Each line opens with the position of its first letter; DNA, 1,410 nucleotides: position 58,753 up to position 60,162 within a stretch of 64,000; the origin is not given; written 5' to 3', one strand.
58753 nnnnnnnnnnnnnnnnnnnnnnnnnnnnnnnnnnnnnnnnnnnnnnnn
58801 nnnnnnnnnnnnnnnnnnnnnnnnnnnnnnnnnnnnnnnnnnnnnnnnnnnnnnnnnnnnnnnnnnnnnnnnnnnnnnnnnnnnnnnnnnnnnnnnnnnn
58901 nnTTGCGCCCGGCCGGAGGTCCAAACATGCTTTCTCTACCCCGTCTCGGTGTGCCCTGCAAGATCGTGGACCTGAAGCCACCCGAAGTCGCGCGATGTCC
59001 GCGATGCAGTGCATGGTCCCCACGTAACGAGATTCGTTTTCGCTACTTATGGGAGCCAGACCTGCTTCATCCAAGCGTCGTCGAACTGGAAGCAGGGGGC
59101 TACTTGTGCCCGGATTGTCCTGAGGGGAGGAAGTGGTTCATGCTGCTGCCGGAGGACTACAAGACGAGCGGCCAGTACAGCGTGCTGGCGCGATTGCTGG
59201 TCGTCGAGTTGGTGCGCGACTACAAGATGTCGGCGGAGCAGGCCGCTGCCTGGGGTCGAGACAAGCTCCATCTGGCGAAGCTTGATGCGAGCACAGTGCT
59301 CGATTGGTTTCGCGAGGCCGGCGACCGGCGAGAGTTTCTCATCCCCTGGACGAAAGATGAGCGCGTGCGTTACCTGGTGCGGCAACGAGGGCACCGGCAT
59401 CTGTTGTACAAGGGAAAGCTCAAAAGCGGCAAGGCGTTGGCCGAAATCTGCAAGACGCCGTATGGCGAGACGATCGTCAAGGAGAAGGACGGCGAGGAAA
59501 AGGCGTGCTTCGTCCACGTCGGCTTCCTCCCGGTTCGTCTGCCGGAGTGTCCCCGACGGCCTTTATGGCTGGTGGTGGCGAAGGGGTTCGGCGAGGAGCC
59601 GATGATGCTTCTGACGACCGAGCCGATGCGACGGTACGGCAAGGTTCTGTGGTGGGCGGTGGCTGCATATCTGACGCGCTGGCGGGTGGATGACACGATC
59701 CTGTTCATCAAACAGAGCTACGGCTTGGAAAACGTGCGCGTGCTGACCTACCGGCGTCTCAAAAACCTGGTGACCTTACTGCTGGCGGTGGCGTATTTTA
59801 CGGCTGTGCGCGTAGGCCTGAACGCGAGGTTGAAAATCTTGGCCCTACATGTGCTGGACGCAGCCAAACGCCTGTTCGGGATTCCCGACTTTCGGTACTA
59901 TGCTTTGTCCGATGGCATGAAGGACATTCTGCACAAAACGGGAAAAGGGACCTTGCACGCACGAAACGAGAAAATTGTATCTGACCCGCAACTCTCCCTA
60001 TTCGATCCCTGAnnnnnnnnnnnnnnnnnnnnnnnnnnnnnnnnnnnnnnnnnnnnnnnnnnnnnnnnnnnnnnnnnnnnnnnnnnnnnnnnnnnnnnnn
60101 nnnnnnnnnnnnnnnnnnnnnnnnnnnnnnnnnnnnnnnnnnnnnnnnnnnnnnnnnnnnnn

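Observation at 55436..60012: Low-GC mosaic flanked by 295-bp direct repeats: IS remnant, radical-SAM fragment, pectate-lyase-like gene and an IS4-like transposase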

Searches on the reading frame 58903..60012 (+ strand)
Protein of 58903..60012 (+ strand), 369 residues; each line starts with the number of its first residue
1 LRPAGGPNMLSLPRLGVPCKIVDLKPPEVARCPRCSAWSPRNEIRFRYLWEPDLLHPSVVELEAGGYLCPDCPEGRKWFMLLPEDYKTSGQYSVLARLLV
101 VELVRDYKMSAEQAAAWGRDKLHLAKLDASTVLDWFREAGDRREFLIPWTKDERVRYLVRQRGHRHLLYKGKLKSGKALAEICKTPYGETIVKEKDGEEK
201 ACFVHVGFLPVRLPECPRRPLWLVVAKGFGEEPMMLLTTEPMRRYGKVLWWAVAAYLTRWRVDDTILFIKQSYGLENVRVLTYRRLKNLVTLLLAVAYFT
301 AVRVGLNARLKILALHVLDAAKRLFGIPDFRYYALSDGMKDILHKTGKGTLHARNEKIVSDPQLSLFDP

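Call 9: search_protein_families(library=pfam, proteins=[window:58903-60012:+], max_evalue=0.01)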
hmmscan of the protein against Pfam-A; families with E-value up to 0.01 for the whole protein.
window:58903-60012:+ (369 aa): 0 families

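Call 13: search_protein_families(library=ncbifam, proteins=[window:58903-60012:+], max_evalue=0.1)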
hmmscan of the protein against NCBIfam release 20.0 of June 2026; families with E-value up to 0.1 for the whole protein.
window:58903-60012:+ (369 aa): 2 families
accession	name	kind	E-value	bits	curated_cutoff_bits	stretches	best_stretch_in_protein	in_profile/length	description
NF033590.1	transpos_IS4_3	equivalog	1e-05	24.8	160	1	235-297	255-316/405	IS4 family transposase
NF033540.2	transpos_IS701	equivalog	0.019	14.3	150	1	147-302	198-361/363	IS701 family transposase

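Call 14: find_homologous_proteins(query=window:58903-60012:+)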
Query window:58903-60012:+ (369 aa): 1195 proteins with E <= 0.001 among 8000 candidates; the best 120 are listed.
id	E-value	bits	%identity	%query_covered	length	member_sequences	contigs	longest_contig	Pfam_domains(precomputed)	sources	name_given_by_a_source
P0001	4.4e-192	656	100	79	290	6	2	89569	-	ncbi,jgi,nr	ncbi:MAG: hypothetical protein J7M25_07910 [Deltaproteobacteria bacterium]|nr:hypothetical protein [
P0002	7.5e-122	425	79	66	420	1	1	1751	PF01609.28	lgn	-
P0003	1.0e-121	424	77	66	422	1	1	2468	PF01609.28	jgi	-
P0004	4.1e-120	419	80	63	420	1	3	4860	PF01609.28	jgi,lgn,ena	-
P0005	2.4e-119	417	78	63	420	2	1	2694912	PF01609.28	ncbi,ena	-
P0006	2.9e-119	416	78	63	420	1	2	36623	PF01609.28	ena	-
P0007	2.8e-118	413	76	67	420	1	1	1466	PF01609.28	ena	-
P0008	1.9e-116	407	77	63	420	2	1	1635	PF01609.28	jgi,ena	jgi:hypothetical protein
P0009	3.5e-116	406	76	63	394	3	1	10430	PF01609.28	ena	-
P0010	5.8e-116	405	76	63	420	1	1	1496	PF01609.28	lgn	-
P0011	3.1e-112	393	75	63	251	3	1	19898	PF01609.28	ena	-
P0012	1.3e-111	391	71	66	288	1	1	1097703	PF01609.28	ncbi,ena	-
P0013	1.9e-111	391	76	63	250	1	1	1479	PF01609.28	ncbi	-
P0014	5.5e-104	366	60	76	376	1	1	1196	PF01609.28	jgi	jgi:hypothetical protein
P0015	1.5e-102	361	67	63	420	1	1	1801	PF01609.28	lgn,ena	-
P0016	6.3e-102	359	71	63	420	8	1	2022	PF01609.28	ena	-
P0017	1.3e-101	358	67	63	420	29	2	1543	PF01609.28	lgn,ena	-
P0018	2.1e-101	358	67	63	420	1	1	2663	PF01609.28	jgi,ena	-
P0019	5.7e-101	356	66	63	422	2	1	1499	PF01609.28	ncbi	-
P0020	5.8e-101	356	66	65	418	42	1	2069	PF01609.28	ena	-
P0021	8.6e-100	352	66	63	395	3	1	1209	PF01609.28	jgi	jgi:hypothetical protein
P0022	1.1e-99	352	65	63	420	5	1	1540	PF01609.28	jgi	-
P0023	1.6e-99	351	66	63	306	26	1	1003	PF01609.28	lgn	-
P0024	1.2e-98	348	65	63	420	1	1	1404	PF01609.28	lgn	-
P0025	1.2e-98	348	59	76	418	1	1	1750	PF01609.28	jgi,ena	-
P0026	1.8e-98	348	66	62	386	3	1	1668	PF01609.28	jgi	jgi:hypothetical protein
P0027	2.2e-98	348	65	63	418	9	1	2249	PF01609.28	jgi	-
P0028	2.8e-98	347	65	63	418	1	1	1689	PF01609.28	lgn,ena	-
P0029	3.3e-98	347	64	63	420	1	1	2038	PF01609.28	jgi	jgi:hypothetical protein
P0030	5.3e-98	346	65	63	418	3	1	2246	PF01609.28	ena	-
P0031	5.5e-98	346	66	63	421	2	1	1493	PF01609.28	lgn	-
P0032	6.1e-98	346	57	76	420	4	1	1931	PF01609.28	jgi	jgi:hypothetical protein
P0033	6.2e-98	346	67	63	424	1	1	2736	PF01609.28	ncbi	-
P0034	9.9e-98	345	63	63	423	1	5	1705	PF01609.28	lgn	-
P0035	1.0e-97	345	71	58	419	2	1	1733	PF01609.28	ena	-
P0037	1.1e-97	345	64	63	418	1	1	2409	PF01609.28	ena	-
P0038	1.2e-97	345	65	63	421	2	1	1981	PF01609.28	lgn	-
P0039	1.3e-97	345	65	63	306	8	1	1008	PF01609.28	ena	-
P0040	2.3e-97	344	64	63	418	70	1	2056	PF01609.28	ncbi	-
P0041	2.6e-97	344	63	63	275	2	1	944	PF01609.28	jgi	jgi:hypothetical protein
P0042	5.0e-97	343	64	63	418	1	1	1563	PF01609.28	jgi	jgi:hypothetical protein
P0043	8.8e-97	342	56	75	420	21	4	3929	PF01609.28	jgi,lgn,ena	-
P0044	1.1e-96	342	63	63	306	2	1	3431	PF01609.28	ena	-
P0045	1.2e-96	342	56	76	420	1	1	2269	PF01609.28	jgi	-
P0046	1.4e-96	342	64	63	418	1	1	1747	PF01609.28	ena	-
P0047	1.5e-96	342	69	59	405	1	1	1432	PF01609.28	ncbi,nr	ncbi:MAG: transposase, partial [bacterium]|nr:transposase [bacterium]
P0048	1.6e-96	341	63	63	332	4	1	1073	PF01609.28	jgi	jgi:hypothetical protein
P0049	1.6e-96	341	64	63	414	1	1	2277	PF01609.28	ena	-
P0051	2.1e-96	341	64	63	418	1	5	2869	PF01609.28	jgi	jgi:hypothetical protein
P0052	2.3e-96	341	57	75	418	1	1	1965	PF01609.28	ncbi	-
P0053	2.6e-96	341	63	63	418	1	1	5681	PF01609.28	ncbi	-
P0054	2.8e-96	341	64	63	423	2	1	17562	PF01609.28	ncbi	-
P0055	2.8e-96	341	64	63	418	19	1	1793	PF01609.28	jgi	-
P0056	3.1e-96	340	64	63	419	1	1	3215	PF01609.28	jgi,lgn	-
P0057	3.8e-96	340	63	63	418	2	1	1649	PF01609.28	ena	-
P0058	4.5e-96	340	63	63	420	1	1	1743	PF01609.28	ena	-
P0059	4.9e-96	340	63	63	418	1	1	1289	PF01609.28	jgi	-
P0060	5.1e-96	340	63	63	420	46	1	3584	PF01609.28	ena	-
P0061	5.4e-96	340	66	63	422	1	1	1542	PF01609.28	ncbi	-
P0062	5.9e-96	340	63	63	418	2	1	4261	PF01609.28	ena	-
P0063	6.6e-96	339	64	63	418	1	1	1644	PF01609.28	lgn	-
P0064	7.0e-96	339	63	63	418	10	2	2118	PF01609.28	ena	-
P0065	1.0e-95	339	64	62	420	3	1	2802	PF01609.28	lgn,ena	-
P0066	1.3e-95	338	56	76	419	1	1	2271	PF01609.28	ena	-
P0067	1.5e-95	338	63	63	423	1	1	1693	PF01609.28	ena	-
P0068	1.6e-95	338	63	63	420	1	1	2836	PF01609.28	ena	-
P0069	1.7e-95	338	63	63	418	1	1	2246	PF01609.28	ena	-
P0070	2.2e-95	338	64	63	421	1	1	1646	PF01609.28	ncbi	-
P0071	2.9e-95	337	59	74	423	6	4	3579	PF01609.28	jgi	-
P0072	3.6e-95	337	64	63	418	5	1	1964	PF01609.28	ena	-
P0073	4.3e-95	337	64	63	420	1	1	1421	PF01609.28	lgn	-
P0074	4.6e-95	337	64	63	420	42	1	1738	PF01609.28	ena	-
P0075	5.8e-95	336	64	63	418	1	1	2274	PF01609.28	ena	-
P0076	6.9e-95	336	64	63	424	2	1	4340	PF01609.28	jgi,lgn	jgi:hypothetical protein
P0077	8.4e-95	336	63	63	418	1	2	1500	PF01609.28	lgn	-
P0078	8.7e-95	336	64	63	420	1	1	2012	PF01609.28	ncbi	-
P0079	1.1e-94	335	63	63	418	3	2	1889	PF01609.28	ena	-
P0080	1.3e-94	335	63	63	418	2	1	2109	PF01609.28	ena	-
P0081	1.3e-94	335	63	63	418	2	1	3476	PF01609.28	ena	-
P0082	2.1e-94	334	64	63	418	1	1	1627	PF01609.28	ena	-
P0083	2.3e-94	334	63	63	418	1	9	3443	PF01609.28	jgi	jgi:hypothetical protein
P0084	3.0e-94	334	63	63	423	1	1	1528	PF01609.28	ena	-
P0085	3.3e-94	334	63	63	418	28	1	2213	PF01609.28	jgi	-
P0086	5.2e-94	333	62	63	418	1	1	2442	PF01609.28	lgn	-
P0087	5.8e-94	333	63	63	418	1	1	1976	PF01609.28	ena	-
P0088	5.8e-94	333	63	63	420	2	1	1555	PF01609.28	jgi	-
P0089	6.1e-94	333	63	63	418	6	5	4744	PF01609.28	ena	-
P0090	6.2e-94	333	62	65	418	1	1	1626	PF01609.28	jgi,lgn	-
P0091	6.2e-94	333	62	65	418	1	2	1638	PF01609.28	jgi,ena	-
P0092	6.5e-94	333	61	63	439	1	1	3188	PF01609.28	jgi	jgi:hypothetical protein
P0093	8.2e-94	333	63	63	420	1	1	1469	PF01609.28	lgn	-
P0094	1.1e-93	332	63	63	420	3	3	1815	PF01609.28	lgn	-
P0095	1.2e-93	332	62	63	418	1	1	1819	PF01609.28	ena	-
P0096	1.2e-93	332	63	63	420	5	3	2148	PF01609.28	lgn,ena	-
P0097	1.3e-93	332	63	63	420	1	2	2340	PF01609.28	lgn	-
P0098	1.4e-93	332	64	63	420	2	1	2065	PF01609.28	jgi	jgi:hypothetical protein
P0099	2.4e-93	331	63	63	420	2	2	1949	PF01609.28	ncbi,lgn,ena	-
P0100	4.0e-93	330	62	63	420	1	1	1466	PF01609.28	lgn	-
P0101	7.3e-93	329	62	63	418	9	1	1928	PF01609.28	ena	-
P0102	7.7e-93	329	62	63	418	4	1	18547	PF01609.28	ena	-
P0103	7.9e-93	329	63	63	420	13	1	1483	PF01609.28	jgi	-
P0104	8.0e-93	329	64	62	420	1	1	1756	PF01609.28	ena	-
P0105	9.2e-93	329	63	63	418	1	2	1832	PF01609.28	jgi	jgi:hypothetical protein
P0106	1.0e-92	329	64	63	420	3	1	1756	PF01609.28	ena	-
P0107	1.1e-92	329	63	63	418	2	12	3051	PF01609.28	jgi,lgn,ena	jgi:hypothetical protein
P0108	1.5e-92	328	63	63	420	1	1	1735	PF01609.28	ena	-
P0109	1.7e-92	328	62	63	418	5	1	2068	PF01609.28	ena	-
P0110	1.8e-92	328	64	63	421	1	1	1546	PF01609.28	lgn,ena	-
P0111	1.8e-92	328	63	63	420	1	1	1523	PF01609.28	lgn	-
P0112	2.0e-92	328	62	63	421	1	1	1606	PF01609.28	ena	-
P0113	2.3e-92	328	62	63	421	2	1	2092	PF01609.28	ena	-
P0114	2.9e-92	327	62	63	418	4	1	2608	PF01609.28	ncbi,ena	-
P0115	3.2e-92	327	63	63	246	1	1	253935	PF01609.28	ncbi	-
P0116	4.1e-92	327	62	63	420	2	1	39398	PF01609.28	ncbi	-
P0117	8.2e-92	326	62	63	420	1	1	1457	PF01609.28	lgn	-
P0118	8.3e-92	326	62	63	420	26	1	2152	PF01609.28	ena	-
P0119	9.5e-92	326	64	63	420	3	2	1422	PF01609.28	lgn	-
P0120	1.4e-91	325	63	63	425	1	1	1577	PF01609.28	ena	-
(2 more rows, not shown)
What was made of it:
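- On IS4 family: The precomputed PF01609 domain is present on nearly all of the 120 listed hits (call 14).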

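Call 24: find_encoding_contigs(protein=P0001, flank=10000)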
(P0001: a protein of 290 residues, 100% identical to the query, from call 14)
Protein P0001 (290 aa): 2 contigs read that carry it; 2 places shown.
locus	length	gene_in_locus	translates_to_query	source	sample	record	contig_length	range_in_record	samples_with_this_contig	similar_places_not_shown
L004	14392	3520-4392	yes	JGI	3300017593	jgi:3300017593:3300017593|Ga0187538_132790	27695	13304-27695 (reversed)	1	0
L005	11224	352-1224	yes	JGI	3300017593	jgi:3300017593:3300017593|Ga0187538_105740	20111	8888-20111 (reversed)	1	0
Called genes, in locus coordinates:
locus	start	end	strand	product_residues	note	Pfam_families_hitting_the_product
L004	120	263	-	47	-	-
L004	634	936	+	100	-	-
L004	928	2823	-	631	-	-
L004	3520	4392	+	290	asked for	-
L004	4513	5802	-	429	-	-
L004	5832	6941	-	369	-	-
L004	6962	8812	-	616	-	PF13229:Beta_helix (faint), PF05048:NosD (faint)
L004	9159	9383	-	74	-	-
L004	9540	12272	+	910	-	PF00133:tRNA-synt_1, PF01406:tRNA-synt_1e (faint), PF09334:tRNA-synt_1g, PF13603:tRNA-synt_1_2, PF00133:tRNA-synt_1, PF09334:tRNA-synt_1g (weak), PF08264:Anticodon_1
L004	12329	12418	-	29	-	-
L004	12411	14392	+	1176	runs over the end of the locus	-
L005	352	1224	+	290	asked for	-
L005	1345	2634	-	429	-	-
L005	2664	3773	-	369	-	-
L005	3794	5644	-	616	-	PF13229:Beta_helix (faint), PF05048:NosD (faint)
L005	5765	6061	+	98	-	-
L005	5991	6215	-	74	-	-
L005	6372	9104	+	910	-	PF00133:tRNA-synt_1, PF01406:tRNA-synt_1e (faint), PF09334:tRNA-synt_1g, PF13603:tRNA-synt_1_2, PF00133:tRNA-synt_1, PF09334:tRNA-synt_1g (weak), PF08264:Anticodon_1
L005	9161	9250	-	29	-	-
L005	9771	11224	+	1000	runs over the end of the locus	PF00775:Dioxygenase_C (faint), PF02369:Big_1 (faint), PF09430:EMC7_beta-sandw (faint), PF13620:CarboxypepD_reg, PF13620:CarboxypepD_reg, PF22904:NOMO1-like_2nd (weak), PF13620:CarboxypepD_reg, PF17820:PDZ_6, +7 more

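Call 33: find_encoding_contigs(protein=P0005, flank=3000, max_places=3)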
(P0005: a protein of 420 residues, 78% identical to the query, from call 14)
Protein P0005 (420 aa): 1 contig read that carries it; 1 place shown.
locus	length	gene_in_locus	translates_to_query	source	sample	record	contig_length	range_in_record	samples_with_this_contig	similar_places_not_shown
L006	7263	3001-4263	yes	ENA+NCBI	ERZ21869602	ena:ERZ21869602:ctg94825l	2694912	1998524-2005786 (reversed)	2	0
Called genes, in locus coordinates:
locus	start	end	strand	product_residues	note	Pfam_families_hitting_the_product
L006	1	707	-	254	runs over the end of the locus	PF01145:Band_7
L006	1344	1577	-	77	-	-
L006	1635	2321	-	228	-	-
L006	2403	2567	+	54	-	-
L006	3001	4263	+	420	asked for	PF01609:DDE_Tnp_1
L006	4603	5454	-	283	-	PF13565:HTH_32 (weak)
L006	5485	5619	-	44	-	-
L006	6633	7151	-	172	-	PF00072:Response_reg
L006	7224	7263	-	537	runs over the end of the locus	PF13183:Fer4_8, PF02754:CCG (weak)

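Call 48: find_encoding_contigs(protein=P0004, flank=2000, max_places=3)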
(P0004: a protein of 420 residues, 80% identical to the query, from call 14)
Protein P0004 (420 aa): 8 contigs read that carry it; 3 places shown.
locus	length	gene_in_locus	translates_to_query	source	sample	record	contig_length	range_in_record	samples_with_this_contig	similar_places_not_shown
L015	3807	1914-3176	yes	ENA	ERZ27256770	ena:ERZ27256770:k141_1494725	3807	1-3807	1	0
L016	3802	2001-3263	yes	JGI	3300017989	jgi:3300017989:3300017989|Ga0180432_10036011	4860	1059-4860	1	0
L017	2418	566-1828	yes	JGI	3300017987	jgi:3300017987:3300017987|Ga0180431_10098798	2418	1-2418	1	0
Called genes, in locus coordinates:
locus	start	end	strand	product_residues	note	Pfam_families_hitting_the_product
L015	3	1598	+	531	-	?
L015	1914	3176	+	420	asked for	PF01609:DDE_Tnp_1 (weak)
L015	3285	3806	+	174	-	?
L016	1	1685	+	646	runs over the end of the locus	-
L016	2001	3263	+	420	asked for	PF01609:DDE_Tnp_1 (weak)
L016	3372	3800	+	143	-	?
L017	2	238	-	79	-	?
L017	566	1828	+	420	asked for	PF01609:DDE_Tnp_1 (weak)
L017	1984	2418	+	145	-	?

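Call 49: find_encoding_contigs(protein=P0006, flank=2000, max_places=2)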
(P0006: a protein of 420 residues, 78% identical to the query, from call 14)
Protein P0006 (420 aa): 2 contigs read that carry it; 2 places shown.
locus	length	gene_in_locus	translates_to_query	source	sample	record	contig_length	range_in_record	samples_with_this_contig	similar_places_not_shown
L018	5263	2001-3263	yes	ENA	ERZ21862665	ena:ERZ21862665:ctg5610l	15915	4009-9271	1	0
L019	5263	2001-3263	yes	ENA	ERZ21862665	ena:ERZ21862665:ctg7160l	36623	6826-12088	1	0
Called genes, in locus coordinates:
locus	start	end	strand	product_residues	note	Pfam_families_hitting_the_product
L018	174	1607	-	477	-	-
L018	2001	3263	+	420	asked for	PF01609:DDE_Tnp_1 (weak)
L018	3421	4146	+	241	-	-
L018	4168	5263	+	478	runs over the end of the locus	PF13432:TPR_16 (faint)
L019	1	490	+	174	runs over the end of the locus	-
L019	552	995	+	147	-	PF00665:rve (weak)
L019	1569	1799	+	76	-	-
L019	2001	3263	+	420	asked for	PF01609:DDE_Tnp_1 (weak)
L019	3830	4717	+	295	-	PF00072:Response_reg (weak)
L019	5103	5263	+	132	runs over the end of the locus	-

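Call 50: find_encoding_contigs(protein=P0003, flank=2000, max_places=2)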
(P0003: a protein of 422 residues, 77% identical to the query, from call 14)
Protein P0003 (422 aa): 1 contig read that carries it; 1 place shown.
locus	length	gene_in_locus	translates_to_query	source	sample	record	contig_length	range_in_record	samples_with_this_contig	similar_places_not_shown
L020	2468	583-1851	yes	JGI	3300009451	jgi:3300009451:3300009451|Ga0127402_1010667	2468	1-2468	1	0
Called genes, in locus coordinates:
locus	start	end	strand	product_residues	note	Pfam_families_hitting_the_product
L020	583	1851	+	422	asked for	PF01609:DDE_Tnp_1 (weak)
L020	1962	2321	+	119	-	-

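Call 54: search_protein_families(library=ncbifam, proteins=[P0005, P0004, P0025], max_evalue=0.001)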
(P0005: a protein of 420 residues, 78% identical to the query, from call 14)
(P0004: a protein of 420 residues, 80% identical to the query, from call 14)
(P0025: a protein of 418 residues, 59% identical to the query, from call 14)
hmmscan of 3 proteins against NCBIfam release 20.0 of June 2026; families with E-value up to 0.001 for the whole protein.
P0005 (420 aa): 5 families
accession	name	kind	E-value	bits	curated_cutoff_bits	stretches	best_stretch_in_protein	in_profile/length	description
NF033591.1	transpos_IS4_2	equivalog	2.7e-11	43.2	152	1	165-363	100-288/340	IS4 family transposase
NF033590.1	transpos_IS4_3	equivalog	6.4e-11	41.9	160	1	175-346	127-314/405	IS4 family transposase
NF033540.2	transpos_IS701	equivalog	5.4e-09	35.8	150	1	168-353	168-361/363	IS701 family transposase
NF049925.1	transpos_IS4_4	equivalog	5.4e-06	25.4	250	0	86-156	93-161/449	IS4 family transposase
NF041680.1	transp_NF041680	equivalog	8.9e-06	25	440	0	72-226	62-217/439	NF041680 family putative transposase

P0004 (420 aa): 7 families
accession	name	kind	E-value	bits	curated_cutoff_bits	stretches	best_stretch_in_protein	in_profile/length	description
NF033590.1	transpos_IS4_3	equivalog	3.5e-10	39.4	160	1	173-347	125-315/405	IS4 family transposase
NF033591.1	transpos_IS4_2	equivalog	3.3e-09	36.3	152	1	47-359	3-284/340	IS4 family transposase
NF049925.1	transpos_IS4_4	equivalog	3.9e-07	29.2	250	1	82-134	86-141/449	IS4 family transposase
NF041680.1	transp_NF041680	equivalog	1.1e-06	27.9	440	0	70-228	60-219/439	NF041680 family putative transposase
NF033540.2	transpos_IS701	equivalog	8.6e-06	25.3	150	1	161-352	161-360/363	IS701 family transposase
NF049999.1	transpos_IS701_3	equivalog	0.00031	19.7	170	0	278-351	288-357/412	IS701 family transposase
NF049921.1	transpos_IS701_2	equivalog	0.00033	20.2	250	0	305-354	241-291/318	IS701 family transposase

P0025 (418 aa): 7 families
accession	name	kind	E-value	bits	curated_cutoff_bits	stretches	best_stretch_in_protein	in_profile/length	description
NF033590.1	transpos_IS4_3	equivalog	2.4e-10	40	160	1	173-345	125-313/405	IS4 family transposase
NF041680.1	transp_NF041680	equivalog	5e-09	35.7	440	1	93-225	80-216/439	NF041680 family putative transposase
NF049925.1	transpos_IS4_4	equivalog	1.3e-06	27.4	250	0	93-134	100-141/449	IS4 family transposase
NF033591.1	transpos_IS4_2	equivalog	1.4e-06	27.7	152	1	164-361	99-286/340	IS4 family transposase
NF033540.2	transpos_IS701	equivalog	6.7e-06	25.6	150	1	160-353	160-361/363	IS701 family transposase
NF049921.1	transpos_IS701_2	equivalog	7e-06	25.7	250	0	39-177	10-140/318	IS701 family transposase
NF049999.1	transpos_IS701_3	equivalog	0.00016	20.7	170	0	300-354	306-360/412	IS701 family transposase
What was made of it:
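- On IS4 family: The best scores are 43.2 bits against a cut-off of 152 (transpos_IS4_2) and 41.9 against 160 (transpos_IS4_3) (call 54).
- Closest known: IS4 family insertion sequences. Different: Scores are far below the NCBIfam IS4 equivalog cut-offs (about 43 bits against 152-160, call 54), so this is a divergent, uncurated lineage.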

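Call 71: search_protein_families(library=pfam, proteins=[P0005], max_evalue=5)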
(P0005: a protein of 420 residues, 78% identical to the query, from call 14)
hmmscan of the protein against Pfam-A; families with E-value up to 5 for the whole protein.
P0005 (420 aa): 1 family
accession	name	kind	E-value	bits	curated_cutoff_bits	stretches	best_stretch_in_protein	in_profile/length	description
PF01609.27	DDE_Tnp_1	-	7.6e-09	36.1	23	1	151-346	48-196/200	Transposase DDE domain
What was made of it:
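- On IS4 family: P0005 scores 36.1 bits on PF01609 against a cut-off of 23 (call 71).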
